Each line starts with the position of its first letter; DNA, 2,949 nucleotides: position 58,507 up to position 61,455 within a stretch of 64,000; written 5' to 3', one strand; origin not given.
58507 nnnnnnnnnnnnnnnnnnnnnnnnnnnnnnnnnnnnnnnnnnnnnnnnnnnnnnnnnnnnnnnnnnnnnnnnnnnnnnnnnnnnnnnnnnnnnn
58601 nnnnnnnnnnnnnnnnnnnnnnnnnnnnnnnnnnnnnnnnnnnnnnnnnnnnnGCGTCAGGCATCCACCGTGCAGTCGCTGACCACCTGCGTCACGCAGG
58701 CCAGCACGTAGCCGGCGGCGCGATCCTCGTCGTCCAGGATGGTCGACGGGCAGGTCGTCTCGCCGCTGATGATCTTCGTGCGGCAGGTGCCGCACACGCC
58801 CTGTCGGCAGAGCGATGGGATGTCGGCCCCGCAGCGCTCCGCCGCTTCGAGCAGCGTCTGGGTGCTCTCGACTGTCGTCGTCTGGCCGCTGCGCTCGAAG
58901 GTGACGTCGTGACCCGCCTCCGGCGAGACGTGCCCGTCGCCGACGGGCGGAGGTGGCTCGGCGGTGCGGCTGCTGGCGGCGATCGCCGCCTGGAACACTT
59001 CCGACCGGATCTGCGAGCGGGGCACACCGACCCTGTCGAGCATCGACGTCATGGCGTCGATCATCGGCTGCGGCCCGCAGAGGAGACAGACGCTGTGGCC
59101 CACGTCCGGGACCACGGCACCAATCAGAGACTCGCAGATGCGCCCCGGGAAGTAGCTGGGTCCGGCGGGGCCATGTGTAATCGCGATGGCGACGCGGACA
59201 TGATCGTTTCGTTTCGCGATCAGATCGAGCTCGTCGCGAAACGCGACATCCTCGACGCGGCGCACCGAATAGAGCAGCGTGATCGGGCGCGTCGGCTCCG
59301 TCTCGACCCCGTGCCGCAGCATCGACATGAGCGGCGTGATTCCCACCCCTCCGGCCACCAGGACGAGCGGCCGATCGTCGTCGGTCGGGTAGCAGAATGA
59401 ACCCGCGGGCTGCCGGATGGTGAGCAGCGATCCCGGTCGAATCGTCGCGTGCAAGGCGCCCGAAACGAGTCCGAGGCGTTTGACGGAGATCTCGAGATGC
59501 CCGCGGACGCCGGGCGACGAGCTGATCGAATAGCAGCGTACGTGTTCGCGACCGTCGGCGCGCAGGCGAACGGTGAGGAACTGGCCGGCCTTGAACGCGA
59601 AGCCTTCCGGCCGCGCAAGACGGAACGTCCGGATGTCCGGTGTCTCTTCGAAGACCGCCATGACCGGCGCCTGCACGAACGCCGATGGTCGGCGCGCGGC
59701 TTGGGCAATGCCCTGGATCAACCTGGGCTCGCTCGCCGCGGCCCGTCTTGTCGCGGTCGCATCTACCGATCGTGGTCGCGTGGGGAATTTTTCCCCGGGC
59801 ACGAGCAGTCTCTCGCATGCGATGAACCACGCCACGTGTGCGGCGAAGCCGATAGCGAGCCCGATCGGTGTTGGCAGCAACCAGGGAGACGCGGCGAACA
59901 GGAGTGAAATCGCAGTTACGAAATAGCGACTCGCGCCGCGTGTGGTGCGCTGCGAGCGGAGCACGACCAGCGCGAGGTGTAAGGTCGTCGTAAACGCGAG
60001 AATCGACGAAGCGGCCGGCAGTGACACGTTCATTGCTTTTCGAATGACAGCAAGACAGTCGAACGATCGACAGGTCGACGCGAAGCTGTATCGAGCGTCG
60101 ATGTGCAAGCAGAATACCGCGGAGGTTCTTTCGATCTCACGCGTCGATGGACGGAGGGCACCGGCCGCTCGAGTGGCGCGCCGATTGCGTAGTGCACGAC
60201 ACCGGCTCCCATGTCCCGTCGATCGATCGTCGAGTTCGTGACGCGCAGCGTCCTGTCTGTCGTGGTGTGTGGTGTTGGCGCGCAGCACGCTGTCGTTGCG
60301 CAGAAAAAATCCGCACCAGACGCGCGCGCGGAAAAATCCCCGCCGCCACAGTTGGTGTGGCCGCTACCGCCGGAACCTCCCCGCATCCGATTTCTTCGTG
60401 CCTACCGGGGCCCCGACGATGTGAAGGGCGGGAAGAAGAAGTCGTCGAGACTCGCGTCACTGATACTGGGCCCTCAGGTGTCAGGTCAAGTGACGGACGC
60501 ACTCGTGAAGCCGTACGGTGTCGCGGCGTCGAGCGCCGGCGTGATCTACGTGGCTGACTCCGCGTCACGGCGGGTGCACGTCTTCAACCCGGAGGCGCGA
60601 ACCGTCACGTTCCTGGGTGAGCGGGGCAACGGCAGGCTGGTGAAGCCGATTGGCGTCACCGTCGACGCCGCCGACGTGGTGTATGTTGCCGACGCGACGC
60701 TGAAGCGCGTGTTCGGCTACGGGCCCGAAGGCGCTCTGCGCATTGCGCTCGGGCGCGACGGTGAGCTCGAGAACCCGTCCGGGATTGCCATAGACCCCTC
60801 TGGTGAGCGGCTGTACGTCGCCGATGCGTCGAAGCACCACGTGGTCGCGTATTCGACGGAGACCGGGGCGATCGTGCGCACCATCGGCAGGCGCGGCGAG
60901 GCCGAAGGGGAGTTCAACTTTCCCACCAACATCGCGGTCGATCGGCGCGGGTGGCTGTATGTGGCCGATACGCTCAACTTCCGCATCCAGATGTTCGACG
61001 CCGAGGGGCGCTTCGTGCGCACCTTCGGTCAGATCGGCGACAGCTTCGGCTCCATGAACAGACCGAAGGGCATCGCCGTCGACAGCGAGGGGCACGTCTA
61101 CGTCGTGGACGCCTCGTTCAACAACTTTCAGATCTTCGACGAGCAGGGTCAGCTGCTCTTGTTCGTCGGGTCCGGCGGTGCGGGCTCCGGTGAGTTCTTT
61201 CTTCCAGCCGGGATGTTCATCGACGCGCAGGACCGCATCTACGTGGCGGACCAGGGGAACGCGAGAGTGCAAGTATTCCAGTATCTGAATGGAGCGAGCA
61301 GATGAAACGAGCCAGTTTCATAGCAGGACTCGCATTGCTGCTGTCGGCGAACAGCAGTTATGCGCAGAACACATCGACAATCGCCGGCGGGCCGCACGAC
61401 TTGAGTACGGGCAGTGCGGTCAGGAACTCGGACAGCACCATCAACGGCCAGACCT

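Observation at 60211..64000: NHL propeller - tetrahaem cytochrome - PpiC isomerase - OM barrel operon resembling Geobacter omcS/omcE-type companion clusters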

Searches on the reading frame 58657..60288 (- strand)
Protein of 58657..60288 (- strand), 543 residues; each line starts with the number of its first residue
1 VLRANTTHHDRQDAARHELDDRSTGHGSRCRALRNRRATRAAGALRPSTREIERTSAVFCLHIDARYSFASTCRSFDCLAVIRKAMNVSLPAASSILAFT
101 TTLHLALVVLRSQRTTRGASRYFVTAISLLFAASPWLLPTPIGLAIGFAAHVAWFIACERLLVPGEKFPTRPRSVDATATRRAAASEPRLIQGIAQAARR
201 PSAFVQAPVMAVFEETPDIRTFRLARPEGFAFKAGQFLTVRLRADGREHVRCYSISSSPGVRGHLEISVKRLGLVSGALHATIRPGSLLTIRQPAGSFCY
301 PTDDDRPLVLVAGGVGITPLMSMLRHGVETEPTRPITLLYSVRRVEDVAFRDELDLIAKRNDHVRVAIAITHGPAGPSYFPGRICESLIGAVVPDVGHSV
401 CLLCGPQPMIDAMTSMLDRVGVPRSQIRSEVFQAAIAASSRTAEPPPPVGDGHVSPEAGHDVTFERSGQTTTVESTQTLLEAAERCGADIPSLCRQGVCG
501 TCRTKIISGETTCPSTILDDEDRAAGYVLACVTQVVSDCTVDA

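Call 3: search_protein_families(library=pfam, proteins=[window:58657-60288:-], max_evalue=0.01)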
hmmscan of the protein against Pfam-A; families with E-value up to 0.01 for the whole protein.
window:58657-60288:- (543 aa): 5 families
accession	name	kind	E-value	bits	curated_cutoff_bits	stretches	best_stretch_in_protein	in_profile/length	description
PF00111.32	Fer2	-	6e-18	65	21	1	463-535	2-76/77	2Fe-2S iron-sulfur cluster binding domain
PF00175.26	NAD_binding_1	-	7.4e-17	62.4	22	1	310-413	1-107/109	Oxidoreductase NAD-binding domain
PF00970.30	FAD_binding_6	-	1.7e-11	44.7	21.1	1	210-300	5-99/99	Oxidoreductase FAD-binding domain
PF08030.17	NAD_binding_6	-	9.5e-05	22.9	22.2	1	308-363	4-65/156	Ferric reductase NAD binding domain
PF13510.11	Fer2_4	-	0.0024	18.4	22.8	1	461-541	3-77/82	2Fe-2S iron-sulfur cluster binding domain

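Call 4: search_protein_families(library=ncbifam, proteins=[window:58657-60288:-], max_evalue=0.01)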
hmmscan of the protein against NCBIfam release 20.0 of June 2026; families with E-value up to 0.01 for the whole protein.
window:58657-60288:- (543 aa): 26 families (the best 25 are shown)
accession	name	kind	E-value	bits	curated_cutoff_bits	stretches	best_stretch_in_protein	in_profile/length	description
NF007964.0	PRK10684.1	equivalog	2.4e-56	191.1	383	1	207-541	12-332/333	NADH oxidoreductase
NF058606.1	GlBtMonoRdsGbcB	equivalog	3.2e-56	190.8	500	1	210-542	19-361/362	glycine betaine monooxygenase reductase subunit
TIGR02160.1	PA_CoA_Oxy5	hypoth_equivalog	5.3e-52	176.8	420.8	1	212-539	9-346/352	1,2-phenylacetyl-CoA epoxidase subunit PaaE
NF040810.1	BenC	equivalog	2.2e-41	142.1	430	2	195-434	95-332/333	benzoate 1,2-dioxygenase electron transfer component BenC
NF009805.0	PRK13289.1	equivalog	3.6e-39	134.8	432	1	214-435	164-395/399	NO-inducible flavohemoprotein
NF045803.1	MethMoxFADbindMmoC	equivalog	7.9e-37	126.8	500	2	230-434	138-342/343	aromatic/alkene monooxygenase hydroxylase FAD-binding subunit MmoC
NF008822.0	PRK11872.1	equivalog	9.1e-33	113.7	402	2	212-434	117-337/341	anthranilate 1,2-dioxygenase electron transfer component AntC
NF004317.0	PRK05713.1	equivalog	9.7e-26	90.7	338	2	207-433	94-309/312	iron-sulfur-binding ferredoxin reductase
NF006220.0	PRK08345.1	subfamily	6.5e-21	74.8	395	1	228-417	39-236/294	cytochrome-c3 hydrogenase subunit gamma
NF040830.1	sulfhyd_ShyC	equivalog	6.1e-18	65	600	1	228-412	35-225/288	NAD(P)-dependent hydrogenase/sulfhydrogenase 2 subunit gamma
NF005963.0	PRK08051.1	equivalog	8.8e-18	64.4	230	1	208-376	7-174/233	NAD(P)H-flavin reductase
NF000796.0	PRK00054.1-1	equivalog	3.2e-17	62.6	224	1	208-421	7-193/254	dihydroorotate dehydrogenase electron transfer subunit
NF052252.1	flav_redu_LuxG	exception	2.8e-15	56.1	340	1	223-430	19-227/232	flavin mononucleotide reductase LuxG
TIGR01941.1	nqrF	equivalog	4.6e-15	55.4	295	1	273-427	240-398/405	NADH:ubiquinone reductase (Na(+)-transporting) subunit F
NF040835.1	sulfhyd_HydG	equivalog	6.8e-14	51.8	650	1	197-417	10-233/292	NADPH-dependent hydrogenase/sulfhydrogenase 1 subunit gamma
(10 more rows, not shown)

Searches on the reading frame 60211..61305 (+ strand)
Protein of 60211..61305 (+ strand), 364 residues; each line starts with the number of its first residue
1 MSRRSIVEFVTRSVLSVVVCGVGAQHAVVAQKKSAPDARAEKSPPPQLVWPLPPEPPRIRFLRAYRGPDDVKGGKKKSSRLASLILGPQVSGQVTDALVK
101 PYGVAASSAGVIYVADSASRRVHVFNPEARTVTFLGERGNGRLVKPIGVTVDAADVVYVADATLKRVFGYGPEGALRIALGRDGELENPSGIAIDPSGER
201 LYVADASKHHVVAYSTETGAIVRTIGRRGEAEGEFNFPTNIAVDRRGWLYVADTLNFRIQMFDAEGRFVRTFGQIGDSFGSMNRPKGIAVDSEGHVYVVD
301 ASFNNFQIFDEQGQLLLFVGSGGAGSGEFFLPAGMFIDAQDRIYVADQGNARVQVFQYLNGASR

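Call 3: search_protein_families(library=pfam, proteins=[window:60211-61305:+], max_evalue=0.01)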
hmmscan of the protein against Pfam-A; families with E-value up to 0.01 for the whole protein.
window:60211-61305:+ (364 aa): 8 families
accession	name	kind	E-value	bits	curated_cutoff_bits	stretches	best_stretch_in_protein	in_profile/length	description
PF01436.27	NHL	-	2.6e-34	116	20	5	283-308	2-25/28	NHL repeat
PF17170.10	DUF5128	-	1.4e-18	67.6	22.9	2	293-356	53-117/321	6-bladed beta-propeller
PF25021.1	TEN_NHL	-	2.2e-17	63.5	27.1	1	281-323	140-180/357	Teneurin NHL domain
PF08450.18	SGL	-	5.1e-16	59.5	26.3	2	248-316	147-217/246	SMP-30/Gluconolactonase/LRE-like region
PF06739.17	SBBP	-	7.2e-11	42.3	20.5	0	274-299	5-29/38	Beta-propeller repeat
PF01731.26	Arylesterase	-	1e-09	38.9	21.3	0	186-215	53-82/86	Arylesterase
PF16288.11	DUF4934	-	0.0027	18.2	27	0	264-315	50-100/102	Domain of unknown function (DUF4934)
PF06977.17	SdiA-regulated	-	0.0056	16.3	21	0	259-300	196-240/249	SdiA-regulated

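Call 4: search_protein_families(library=ncbifam, proteins=[window:60211-61305:+], max_evalue=0.01)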
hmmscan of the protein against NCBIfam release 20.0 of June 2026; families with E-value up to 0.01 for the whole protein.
window:60211-61305:+ (364 aa): 9 families
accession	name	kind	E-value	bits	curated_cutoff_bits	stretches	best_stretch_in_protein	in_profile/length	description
NF035926.1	scyF_NHL_VPEP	equivalog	4.3e-50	170.9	350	3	188-318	153-282/376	scytonemin biosynthesis PEP-CTERM protein ScyF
NF033206.1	ScyE_fam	subfamily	6.9e-13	48.8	80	1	189-349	142-321/333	ScyD/ScyE family protein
NF047780.1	LIC12708_fam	subfamily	1.3e-08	34.1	150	0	233-301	117-200/391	LIC_12708 family protein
NF053768.1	CIS12_fam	equivalog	1.8e-06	26.9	860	1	149-303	49-188/715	CIS12 family contractile injection system protein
TIGR03866.1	PQQ_ABC_repeats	subfamily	0.00035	19.7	287.3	0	107-232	8-128/310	PQQ-dependent catabolism-associated beta-propeller protein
NF052280.1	7_blade_YncE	equivalog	0.00087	18.2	400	0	189-256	173-237/338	7-bladed beta-propeller protein YncE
NF008258.1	PRK11028.1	equivalog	0.0013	17.9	370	1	111-222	4-116/330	6-phosphogluconolactonase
TIGR02604.1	Piru_Ver_Nterm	subfamily_domain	0.0092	15.4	122.2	0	235-258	13-36/367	PVC-type heme-binding CxxCH protein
NF047494.1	Lepto_SBBP_lipo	equivalog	0.0094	14.7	400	0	274-313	121-159/466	SBBP repeat beta-propeller lipoprotein, LipL53 family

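Call 80: search_solved_structures(query=window:60211-61305:+, max_evalue=0.00001)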
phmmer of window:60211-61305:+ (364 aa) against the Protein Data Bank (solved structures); distinct sequences matched with E-value up to 0.00001: 53.
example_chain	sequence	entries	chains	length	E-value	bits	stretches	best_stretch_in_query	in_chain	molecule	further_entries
6d69_A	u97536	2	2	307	3.2e-60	207.5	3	224-357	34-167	NHL Repeat Region of D. melanogaster Thin | Thin, isoform D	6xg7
8j72_A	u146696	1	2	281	1.5e-52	182.3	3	219-352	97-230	E3 ubiquitin-protein ligase TRIM71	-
9jur_A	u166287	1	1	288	1.6e-52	182.2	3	219-348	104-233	E3 ubiquitin-protein ligase TRIM71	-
7qrx_A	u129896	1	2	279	3.3e-52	181.1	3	219-350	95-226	E3 ubiquitin-protein ligase TRIM71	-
6fpt_A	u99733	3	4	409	4.9e-50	174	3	219-357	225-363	E3 ubiquitin-protein ligase TRIM71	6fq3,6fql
7b96_A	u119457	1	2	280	1.1e-48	169.5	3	173-359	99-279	Isoform 2 of Tripartite motif-containing protein 2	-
7qrw_A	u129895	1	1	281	3.1e-37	131.9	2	159-358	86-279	Isoform 4 of Tripartite motif-containing protein 3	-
7qrv_A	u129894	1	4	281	2.7e-35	125.5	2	178-359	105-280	Tripartite motif-containing protein 2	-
7b2r_A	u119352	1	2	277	1.3e-34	123.3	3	195-308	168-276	Tripartite motif-containing protein 2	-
3wwa_A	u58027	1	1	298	2.8e-32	115.6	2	98-304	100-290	Pizza7H protein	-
4zlr_A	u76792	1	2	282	2.8e-24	89.3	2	225-317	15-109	Brain tumor protein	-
1q7f_A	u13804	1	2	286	2.9e-24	89.3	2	225-316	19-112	brain tumor CG10719-PA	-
5ex7_A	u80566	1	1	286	3e-24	89.2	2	225-317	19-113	Brain tumor protein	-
6ren_A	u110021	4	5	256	9.4e-22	81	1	97-304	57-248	3fPizza6-SH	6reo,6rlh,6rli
7zph_A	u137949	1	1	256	2.1e-21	79.8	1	98-304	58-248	Pizza6-TNK-RSH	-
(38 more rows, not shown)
